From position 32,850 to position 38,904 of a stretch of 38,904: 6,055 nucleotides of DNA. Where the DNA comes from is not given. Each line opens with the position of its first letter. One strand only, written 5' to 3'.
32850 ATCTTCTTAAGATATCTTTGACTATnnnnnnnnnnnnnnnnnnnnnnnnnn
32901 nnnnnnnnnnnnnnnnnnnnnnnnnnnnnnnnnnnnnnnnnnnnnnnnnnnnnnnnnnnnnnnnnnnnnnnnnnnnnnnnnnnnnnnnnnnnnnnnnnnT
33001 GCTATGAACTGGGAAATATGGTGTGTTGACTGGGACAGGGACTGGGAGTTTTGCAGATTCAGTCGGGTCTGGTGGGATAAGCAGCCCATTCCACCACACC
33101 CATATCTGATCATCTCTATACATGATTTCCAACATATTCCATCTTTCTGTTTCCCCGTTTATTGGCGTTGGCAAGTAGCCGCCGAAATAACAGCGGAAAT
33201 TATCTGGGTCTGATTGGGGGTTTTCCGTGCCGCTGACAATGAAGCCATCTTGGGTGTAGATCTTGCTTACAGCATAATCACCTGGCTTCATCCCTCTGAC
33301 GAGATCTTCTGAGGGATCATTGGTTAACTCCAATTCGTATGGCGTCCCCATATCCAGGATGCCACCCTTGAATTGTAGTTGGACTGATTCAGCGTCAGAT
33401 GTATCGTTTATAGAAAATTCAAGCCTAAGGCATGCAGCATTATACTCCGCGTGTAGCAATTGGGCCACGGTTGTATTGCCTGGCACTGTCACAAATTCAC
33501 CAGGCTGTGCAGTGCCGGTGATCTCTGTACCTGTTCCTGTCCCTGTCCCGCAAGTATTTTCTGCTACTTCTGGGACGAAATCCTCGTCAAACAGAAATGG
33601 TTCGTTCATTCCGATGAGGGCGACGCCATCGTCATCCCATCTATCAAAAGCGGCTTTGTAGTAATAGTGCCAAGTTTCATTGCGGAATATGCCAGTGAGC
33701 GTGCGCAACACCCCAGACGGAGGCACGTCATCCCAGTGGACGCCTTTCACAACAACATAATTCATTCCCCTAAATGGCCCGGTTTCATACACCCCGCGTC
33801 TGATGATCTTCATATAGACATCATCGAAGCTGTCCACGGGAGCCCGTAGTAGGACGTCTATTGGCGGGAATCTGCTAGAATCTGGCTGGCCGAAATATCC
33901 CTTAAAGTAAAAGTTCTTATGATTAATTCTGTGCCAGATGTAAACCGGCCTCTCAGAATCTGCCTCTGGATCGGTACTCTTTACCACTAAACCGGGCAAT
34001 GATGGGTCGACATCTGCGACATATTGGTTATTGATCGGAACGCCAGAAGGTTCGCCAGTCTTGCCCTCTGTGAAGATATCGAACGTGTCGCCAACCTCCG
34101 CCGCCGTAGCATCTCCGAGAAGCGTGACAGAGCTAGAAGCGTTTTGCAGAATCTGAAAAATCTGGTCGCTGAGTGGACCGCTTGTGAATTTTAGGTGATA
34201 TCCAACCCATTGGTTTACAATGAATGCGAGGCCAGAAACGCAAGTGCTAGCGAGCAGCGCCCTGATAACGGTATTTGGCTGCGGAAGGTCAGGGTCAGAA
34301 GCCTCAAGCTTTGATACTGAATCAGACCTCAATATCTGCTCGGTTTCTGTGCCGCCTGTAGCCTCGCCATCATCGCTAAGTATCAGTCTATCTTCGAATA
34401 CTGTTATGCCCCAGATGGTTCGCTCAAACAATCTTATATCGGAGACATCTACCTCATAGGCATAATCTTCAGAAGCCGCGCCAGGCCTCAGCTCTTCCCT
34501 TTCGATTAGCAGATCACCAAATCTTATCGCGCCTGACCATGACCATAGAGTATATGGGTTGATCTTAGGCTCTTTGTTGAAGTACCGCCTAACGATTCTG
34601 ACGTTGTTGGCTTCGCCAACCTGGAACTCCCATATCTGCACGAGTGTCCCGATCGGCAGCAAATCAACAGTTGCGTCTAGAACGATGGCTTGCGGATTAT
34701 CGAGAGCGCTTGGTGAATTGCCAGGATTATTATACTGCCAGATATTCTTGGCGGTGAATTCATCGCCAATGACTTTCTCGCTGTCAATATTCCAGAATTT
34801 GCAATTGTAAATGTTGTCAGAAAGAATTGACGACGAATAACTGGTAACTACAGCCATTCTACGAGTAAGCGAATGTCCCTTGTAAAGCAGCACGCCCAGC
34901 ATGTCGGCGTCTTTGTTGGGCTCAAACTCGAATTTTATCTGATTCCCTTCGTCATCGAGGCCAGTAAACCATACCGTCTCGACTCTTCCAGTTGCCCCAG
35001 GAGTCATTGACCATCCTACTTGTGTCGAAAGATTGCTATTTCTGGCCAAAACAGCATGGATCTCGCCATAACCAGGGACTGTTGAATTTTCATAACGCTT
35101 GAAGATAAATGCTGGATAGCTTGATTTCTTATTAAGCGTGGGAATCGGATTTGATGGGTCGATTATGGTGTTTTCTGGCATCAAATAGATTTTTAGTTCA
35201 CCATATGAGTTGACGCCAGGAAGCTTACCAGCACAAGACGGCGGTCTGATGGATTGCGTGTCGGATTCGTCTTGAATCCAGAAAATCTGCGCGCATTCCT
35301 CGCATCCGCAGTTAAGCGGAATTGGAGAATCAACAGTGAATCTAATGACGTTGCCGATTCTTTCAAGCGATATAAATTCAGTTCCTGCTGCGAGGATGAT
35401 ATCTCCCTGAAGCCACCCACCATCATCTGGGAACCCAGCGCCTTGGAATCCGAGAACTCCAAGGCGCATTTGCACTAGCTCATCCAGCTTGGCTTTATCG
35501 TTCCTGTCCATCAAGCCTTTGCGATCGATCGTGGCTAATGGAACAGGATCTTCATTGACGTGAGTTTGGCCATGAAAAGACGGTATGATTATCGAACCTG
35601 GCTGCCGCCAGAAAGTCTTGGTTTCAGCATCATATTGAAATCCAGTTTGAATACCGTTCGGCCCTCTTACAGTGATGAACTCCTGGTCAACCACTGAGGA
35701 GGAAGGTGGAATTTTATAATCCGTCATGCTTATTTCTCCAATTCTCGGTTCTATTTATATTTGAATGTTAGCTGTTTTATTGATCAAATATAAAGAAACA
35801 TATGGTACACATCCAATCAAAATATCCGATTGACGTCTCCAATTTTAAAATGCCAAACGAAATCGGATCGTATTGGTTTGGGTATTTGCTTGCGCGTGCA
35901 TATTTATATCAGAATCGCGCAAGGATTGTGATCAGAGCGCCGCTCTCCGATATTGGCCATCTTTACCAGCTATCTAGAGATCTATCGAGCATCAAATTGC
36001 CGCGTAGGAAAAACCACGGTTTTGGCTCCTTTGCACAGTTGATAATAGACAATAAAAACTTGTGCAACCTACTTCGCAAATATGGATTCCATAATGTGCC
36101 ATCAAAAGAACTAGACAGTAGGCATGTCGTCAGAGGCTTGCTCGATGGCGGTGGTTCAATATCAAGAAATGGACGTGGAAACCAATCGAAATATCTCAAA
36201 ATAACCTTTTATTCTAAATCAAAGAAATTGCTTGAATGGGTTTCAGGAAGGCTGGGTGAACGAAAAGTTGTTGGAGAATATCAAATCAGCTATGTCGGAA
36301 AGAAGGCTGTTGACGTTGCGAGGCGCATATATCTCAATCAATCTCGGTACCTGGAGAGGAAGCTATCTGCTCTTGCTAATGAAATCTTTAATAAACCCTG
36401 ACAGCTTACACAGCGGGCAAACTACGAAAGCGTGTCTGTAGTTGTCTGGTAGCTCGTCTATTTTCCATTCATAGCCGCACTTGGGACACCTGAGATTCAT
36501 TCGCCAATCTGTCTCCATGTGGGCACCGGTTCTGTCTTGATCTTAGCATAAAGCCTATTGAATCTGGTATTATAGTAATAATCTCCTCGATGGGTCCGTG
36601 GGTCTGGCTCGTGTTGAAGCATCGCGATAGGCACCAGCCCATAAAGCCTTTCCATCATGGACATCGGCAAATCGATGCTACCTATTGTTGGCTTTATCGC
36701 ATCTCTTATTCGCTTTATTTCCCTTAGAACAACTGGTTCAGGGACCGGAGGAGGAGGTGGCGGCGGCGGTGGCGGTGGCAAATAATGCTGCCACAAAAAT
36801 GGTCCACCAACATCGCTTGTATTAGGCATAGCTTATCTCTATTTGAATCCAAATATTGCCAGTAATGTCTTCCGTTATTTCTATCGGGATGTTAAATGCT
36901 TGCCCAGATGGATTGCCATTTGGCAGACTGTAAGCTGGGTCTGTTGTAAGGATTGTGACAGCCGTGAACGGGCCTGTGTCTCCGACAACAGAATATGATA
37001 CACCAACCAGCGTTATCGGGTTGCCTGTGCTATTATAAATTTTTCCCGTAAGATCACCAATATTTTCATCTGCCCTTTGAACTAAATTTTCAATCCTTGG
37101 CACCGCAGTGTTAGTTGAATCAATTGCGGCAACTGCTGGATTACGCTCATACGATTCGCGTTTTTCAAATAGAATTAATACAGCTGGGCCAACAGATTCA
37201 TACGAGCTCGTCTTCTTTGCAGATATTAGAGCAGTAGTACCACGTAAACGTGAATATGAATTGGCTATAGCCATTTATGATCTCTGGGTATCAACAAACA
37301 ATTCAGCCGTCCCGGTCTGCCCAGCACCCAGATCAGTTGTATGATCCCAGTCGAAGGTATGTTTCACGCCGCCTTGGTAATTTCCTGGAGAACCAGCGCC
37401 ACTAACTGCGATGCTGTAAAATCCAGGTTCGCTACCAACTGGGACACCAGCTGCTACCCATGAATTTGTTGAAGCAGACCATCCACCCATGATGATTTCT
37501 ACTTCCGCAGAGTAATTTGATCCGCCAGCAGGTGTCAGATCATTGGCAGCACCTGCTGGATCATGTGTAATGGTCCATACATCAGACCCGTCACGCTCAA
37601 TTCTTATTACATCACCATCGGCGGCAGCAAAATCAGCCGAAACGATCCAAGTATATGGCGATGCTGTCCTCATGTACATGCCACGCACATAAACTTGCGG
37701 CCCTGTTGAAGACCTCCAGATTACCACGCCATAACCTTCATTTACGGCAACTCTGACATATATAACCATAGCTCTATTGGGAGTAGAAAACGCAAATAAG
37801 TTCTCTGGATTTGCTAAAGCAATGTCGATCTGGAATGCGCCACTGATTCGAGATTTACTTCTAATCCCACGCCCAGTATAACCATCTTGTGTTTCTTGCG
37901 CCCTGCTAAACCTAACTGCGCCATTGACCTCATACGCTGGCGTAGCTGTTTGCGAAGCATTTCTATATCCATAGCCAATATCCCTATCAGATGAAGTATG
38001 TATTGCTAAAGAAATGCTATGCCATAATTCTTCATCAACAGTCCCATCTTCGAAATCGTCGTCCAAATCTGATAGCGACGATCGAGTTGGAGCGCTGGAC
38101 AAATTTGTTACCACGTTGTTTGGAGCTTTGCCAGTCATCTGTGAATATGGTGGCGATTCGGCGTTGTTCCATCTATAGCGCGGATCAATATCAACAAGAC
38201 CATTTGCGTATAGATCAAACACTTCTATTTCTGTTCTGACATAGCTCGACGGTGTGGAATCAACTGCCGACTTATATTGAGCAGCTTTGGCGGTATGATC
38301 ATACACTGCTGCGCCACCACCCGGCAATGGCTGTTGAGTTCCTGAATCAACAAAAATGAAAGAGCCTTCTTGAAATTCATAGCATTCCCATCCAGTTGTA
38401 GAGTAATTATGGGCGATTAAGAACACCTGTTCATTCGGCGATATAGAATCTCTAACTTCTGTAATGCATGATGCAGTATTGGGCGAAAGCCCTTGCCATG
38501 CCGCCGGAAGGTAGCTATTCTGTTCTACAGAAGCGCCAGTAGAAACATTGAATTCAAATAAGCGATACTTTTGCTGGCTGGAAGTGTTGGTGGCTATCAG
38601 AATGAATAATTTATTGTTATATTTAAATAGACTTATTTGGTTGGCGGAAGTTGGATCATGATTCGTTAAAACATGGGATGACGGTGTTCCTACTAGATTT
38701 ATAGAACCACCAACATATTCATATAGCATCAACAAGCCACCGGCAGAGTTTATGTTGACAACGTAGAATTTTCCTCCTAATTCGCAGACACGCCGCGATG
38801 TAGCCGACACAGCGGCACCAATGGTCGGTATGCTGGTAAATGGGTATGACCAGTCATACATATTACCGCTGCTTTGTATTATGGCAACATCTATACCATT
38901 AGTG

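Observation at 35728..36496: Free-standing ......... homing endonuclease inserted in reverse orientation between virion genes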

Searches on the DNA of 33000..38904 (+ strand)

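Call 7: search_dna_similar(query=window:33000-38904:+, collection=phages, mode=distant, max_rows=30)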
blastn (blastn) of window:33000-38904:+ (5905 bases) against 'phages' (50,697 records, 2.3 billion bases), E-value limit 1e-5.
No match.

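Call 46: search_rna_families(source=window, start=35300, end=37000, threshold=evalue, max_evalue=1)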
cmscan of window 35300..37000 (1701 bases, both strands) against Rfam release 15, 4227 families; matches with E-value up to 1: 1.
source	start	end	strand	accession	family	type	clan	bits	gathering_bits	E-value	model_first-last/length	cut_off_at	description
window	35404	35469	+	RF01519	CC0196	Gene; sRNA;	-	19.3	35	0.18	1-58/58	no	Caulobacter sRNA CC0196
